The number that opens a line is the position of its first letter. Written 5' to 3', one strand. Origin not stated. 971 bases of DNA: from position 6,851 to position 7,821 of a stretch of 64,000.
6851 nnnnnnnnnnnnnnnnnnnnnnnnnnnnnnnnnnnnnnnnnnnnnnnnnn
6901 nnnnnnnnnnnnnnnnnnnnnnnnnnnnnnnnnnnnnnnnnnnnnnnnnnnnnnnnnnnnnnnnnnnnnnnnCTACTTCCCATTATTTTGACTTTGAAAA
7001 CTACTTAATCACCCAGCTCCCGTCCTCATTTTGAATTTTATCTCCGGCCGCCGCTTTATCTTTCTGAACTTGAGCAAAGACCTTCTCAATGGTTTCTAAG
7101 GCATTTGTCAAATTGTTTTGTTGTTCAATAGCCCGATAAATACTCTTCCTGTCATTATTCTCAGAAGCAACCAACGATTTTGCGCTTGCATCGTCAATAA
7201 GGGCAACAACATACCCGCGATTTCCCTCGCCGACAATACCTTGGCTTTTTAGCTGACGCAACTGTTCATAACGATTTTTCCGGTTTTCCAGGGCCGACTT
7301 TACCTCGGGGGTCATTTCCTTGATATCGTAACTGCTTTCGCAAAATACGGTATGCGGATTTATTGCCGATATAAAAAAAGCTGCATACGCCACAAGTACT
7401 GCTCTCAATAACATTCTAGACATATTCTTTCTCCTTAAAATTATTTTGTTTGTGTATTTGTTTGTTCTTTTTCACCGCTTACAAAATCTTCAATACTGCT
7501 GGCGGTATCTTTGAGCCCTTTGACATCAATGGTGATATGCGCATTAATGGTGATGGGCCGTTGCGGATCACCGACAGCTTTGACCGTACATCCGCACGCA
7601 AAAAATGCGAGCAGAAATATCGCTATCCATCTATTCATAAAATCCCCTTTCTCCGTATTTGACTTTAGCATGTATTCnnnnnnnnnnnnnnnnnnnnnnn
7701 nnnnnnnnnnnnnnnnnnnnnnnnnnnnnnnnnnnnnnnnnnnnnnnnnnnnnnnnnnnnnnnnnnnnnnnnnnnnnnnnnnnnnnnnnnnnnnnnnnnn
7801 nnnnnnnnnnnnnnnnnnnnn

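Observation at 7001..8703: YdbH/YnbE/YdbL-like trio (AsmA-family lipid-transport module) embedded between TMTC-like paralogs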

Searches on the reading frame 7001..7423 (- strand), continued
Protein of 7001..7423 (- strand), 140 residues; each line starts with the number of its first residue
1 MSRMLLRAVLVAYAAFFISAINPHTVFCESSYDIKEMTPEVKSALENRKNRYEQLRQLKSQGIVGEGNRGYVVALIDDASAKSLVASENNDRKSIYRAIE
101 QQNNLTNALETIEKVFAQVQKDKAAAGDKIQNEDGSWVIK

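Call 42: find_related_loci(query=A3, collection=genome_contigs, flank=6000)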
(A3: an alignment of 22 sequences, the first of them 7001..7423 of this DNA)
Query A3 (140 aa) in genome_contigs; peptide patterns used: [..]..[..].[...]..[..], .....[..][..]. (x = any residue, [..] = any of these).
406 stretches matched a pattern; 313 encode a relative of the query (tblastn E <= 1e-3); the best 80 are kept; 80 distinct loci.
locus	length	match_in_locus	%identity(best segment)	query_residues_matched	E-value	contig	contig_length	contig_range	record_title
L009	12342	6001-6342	66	27-140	1e-49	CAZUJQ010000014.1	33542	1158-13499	MAG TPA_asm: uncultured Planctomycetales bacterium isolate binchicken_co21_390 genome assembly, contig: NODE_451_length_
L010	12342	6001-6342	68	27-140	5e-48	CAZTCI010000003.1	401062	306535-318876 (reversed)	MAG TPA_asm: uncultured Planctomycetales bacterium isolate binchicken_co185_276 genome assembly, contig: NODE_19_length_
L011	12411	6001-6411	55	6-140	1e-47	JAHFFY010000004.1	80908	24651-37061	MAG: Candidatus Omnitrophota bacterium isolate nzgw302 NODE_357_length_80909_cov_4.070122, whole genome shotgun sequence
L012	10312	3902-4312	55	1-140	3e-47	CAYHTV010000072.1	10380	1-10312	MAG TPA_asm: uncultured Planctomycetales bacterium isolate ERP119705_co15_632 genome assembly, contig: NODE_7615_length_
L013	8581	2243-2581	65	28-140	3e-46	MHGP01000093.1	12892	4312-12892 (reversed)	MAG: Omnitrophica WOR_2 bacterium RIFCSPHIGHO2_02_FULL_48_11 rifcsphigho2_02_scaffold_9498, whole genome shotgun sequenc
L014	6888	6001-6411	51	1-140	5e-46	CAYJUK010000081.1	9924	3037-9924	MAG TPA_asm: uncultured Planctomycetales bacterium isolate ERP125453_co1_189 genome assembly, contig: NODE_8012_length_9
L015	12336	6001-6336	67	30-140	1e-45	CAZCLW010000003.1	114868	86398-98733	MAG TPA_asm: uncultured Planctomycetales bacterium isolate SRP239054_co1_195 genome assembly, contig: NODE_88_length_114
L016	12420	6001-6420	51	1-140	1e-44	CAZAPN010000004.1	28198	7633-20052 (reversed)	MAG TPA_asm: uncultured Planctomycetales bacterium isolate binchicken_co154_239 genome assembly, contig: NODE_2442_lengt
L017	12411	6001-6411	50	4-140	1e-43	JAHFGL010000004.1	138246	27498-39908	MAG: Candidatus Omnitrophota bacterium isolate nzgw314 NODE_178_length_138247_cov_4.604600, whole genome shotgun sequenc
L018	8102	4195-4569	54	16-140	3e-43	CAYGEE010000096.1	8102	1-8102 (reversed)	MAG TPA_asm: uncultured Planctomycetales bacterium isolate ERP113451_co3_410 genome assembly, contig: NODE_7774_length_8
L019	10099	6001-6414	51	3-140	9e-43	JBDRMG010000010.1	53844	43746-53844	MAG: Candidatus Omnitrophota bacterium isolate MEGAHIT-group-1.82 k141_12451952, whole genome shotgun sequence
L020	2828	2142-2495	62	24-140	9e-43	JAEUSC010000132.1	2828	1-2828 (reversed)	MAG: Candidatus Omnitrophota bacterium isolate new MAG-293 k141_40393, whole genome shotgun sequence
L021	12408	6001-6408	51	1-140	1e-42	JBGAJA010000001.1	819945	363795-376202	MAG: Candidatus Omnitrophota bacterium isolate MAG_AAO_H125.54 AAOH125-54_opera_contig_16, whole genome shotgun sequence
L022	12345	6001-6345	62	26-140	9e-42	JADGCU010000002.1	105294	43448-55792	MAG: Candidatus Omnitrophota bacterium isolate nXXbin4 nXX_bin4_NODE_13_length_105294_cov_5.947282, whole genome shotgun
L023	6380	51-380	58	29-140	1e-41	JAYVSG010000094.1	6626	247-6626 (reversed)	MAG: Candidatus Omnitrophota bacterium isolate GL74_DN_concoct_188_sub GL74_DN_concoct_188_sub_93, whole genome shotgun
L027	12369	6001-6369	54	15-137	3e-41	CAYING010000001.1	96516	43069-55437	MAG TPA_asm: uncultured Planctomycetales bacterium isolate ERP119705_co25_670 genome assembly, contig: NODE_56_length_96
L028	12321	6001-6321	62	32-137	1e-40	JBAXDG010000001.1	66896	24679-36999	MAG: Kiritimatiellales bacterium isolate ELA213 MAG213_1, whole genome shotgun sequence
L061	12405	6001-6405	46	1-140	3e-35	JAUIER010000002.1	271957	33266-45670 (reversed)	MAG: bacterium isolate 8_bin.41 NODE_91_length_271957_cov_1.419071, whole genome shotgun sequence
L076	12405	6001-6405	41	4-137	1e-32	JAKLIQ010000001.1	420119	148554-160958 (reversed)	MAG: Candidatus Omnitrophota bacterium isolate RA.bin90 RA.bin90_1, whole genome shotgun sequence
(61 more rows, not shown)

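Call 66: search_solved_structures(query=A3, max_evalue=0.01)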
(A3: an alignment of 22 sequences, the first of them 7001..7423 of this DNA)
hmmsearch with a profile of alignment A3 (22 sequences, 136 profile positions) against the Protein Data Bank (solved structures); distinct sequences matched with E-value up to 0.01: 1.
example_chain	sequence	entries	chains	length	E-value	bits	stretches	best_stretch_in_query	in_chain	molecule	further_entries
28oj_A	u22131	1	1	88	8.2e-28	100.3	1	51-136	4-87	Probable chaperone-like protein YdbL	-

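Call 76: search_protein_families(library=pfam, proteins=[L006:3723-4769:+, L008:3730-4758:+, L028:4728-5735:+, L076:4927-5778:+, L004:3405-4745:+, L061:4375-5787:+, L012:2594-3649:+, L027:4725-5756:+], max_evalue=0.01)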
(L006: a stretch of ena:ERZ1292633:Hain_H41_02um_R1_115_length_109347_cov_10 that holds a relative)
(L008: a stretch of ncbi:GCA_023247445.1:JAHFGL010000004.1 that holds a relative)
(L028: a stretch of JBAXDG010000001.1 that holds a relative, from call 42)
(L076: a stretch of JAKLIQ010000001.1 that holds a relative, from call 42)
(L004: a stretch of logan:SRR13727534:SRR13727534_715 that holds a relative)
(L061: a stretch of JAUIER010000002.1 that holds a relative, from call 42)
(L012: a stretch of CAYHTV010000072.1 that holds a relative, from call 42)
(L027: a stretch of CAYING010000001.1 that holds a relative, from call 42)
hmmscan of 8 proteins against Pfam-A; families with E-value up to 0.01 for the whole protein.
L006:3723-4769:+ (348 aa): 0 families

L008:3730-4758:+ (342 aa): 0 families

L028:4728-5735:+ (335 aa): 0 families

L076:4927-5778:+ (283 aa): 0 families

L004:3405-4745:+ (446 aa): 0 families

L061:4375-5787:+ (470 aa): 0 families

L012:2594-3649:+ (351 aa): 1 family
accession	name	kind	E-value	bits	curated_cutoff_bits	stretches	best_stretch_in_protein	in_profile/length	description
PF05170.20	AsmA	-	1.1e-05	24.9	29.8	1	91-234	381-527/607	AsmA family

L027:4725-5756:+ (343 aa): 1 family
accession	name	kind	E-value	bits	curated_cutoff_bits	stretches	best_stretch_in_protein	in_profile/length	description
PF05170.20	AsmA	-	6.7e-12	45.4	29.8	1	135-231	443-537/607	AsmA family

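Call 88: predict_structure(alignment_id=A6)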
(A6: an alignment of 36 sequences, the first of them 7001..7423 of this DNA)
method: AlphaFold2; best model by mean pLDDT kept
length: 140 residues; sequences in the alignment: 36
mean_pLDDT: 91.1   pTM: 0.74
mean pLDDT of the five models: 91.1, 91.0, 89.0, 88.5, 87.3
residues with pLDDT >= 90: 106; 70-90: 21; 50-70: 11; < 50: 2
segments of 3 or more residues with pLDDT < 50: none
pLDDT, mean of each block of 10 residues (from residue 1): 82 80 53 88 98 98 98 98 98 97 95 96 97 97
secondary structure, 60 per line:
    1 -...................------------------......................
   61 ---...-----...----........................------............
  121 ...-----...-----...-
elements in order: H2-20 H39-60 E64-66 E72-74 H79-102 H109-123 E129-131 E137-139

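Call 91: fold_search(model_id=the predicted structure, library=pdb)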
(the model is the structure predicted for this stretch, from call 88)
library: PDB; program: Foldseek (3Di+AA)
matches with E <= 10: 14; with E <= 0.001: 1
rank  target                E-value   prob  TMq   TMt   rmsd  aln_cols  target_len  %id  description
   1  28oj                  3.6e-06  1.00  0.57  0.89   1.3        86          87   38  X-ray crystal structure of wild-type YdbL from Escherichia coli (released 2026-04-08)
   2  6zqd_UK               1.2e+00  0.04  0.16  0.11  25.5       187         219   14  Cryo-EM structure of the 90S pre-ribosome from Saccharomyces cerevisiae, state Post-A1 (released 2020-09-23)
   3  6kyf                  4.3e+00  0.04  0.17  0.17   9.1        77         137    9  Crystal structure of an anti-CRISPR protein (released 2020-09-23)
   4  5nfv_A                5.1e+00  0.08  0.30  0.04  11.7       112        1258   13  Crystal structure of catalytically inactive FnCas12 mutant bound to an R-loop structure containing a pre-crRNA mimic a (released 2017-06-14)
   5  7rro_B6               5.5e+00  0.08  0.28  0.13  16.9       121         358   21  Structure of the 48-nm repeat doublet microtubule from bovine tracheal cilia (released 2021-10-27)
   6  8y0c_A                5.5e+00  0.08  0.30  0.05  12.6       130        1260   15  Crystal structure of FnCas12a in complex with pre-crRNA and 18nt target DNA (released 2025-01-01)
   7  9hlz_RR               6.5e+00  0.02  0.22  0.13  15.4       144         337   15  Translational activators Aep1, Aep2 and Atp25 in complex with mRNA and the yeast mitochondrial ribosome (released 2025-12-17)
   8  8to0_j                7.4e+00  0.06  0.28  0.13  16.8       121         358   21  48-nm repeating structure of doublets from mouse sperm flagella (released 2023-11-01)
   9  2yeu_E                7.4e+00  0.06  0.28  0.27  10.0       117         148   14  Structural and functional insights of DR2231 protein, the MazG-like nucleoside triphosphate pyrophosphohydrolase from  (released 2011-07-06)
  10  6i1l_A                7.4e+00  0.06  0.30  0.04  12.7       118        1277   12  Crystal structure of FnCas12a in complex with a crRNA guide and ssDNA target (released 2019-01-23)
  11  8zxd_A                8.8e+00  0.04  0.26  0.13  13.5       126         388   17  the Planar Cell Polarity Core Protein Vangl1 (released 2024-11-27)
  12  8to0_g                9.9e+00  0.06  0.31  0.13  17.0       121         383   21  48-nm repeating structure of doublets from mouse sperm flagella (released 2023-11-01)
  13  9jz0_0                9.9e+00  0.06  0.27  0.31  16.6       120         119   11  portal-tail complex of DNA-ejected T7 (released 2024-12-11)
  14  5ng6_A                9.9e+00  0.04  0.30  0.04  12.6       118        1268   12  Crystal structure of FnCas12a bound to a crRNA (released 2017-06-14)

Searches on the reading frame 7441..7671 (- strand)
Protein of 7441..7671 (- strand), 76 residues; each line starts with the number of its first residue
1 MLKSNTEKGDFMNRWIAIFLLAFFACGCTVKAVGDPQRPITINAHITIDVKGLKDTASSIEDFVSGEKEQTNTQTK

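Call 3: search_protein_families(library=pfam, proteins=[window:7441-7671:-], max_evalue=0.1)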
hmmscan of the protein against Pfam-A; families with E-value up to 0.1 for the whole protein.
window:7441-7671:- (76 aa): 0 families

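Call 4: search_protein_families(library=ncbifam, proteins=[window:7441-7671:-], max_evalue=0.1)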
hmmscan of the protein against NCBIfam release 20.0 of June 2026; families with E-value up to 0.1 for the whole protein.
window:7441-7671:- (76 aa): 1 family
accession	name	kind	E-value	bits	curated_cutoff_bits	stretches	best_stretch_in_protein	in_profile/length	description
NF038104.1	lipo_NF038104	hypoth_equivalog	0.072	12.8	50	1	12-35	4-28/63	NF038104 family lipoprotein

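Call 6: search_protein_families(library=pfam, proteins=[window:7444-7638:-], max_evalue=10)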
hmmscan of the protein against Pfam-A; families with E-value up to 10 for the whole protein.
seq(65 aa): 0 families

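Call 56: search_protein_families(library=pfam, alignment_id=A4, max_evalue=10)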
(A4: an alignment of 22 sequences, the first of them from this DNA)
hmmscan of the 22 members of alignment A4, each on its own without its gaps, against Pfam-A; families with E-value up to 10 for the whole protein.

A. member 1, seq(65 aa): 0 families

B. families by the number of members that match (of 22 scanned): 8 families
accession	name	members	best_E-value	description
PF13617.11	Lipoprotein_19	5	0.013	YnbE-like lipoprotein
PF12912.12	N_NLPC_P60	2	0.071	NLPC_P60 stabilising domain, N term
PF08139.17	LPAM_1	2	0.19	Prokaryotic membrane lipoprotein lipid attachment site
PF13168.11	Poxvirus_B22R_C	1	0.16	Poxvirus B22R protein C-terminal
PF24576.1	IR75A_N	1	0.16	Ionotropic receptor 75a N-terminal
PF18537.6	CODH_A_N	1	0.2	Carbon monoxide dehydrogenase subunit alpha N-terminal domain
PF02411.20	MerT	1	0.2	MerT mercuric transport protein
PF23179.1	bHLH_INO2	1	0.2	INO2 bHLH domain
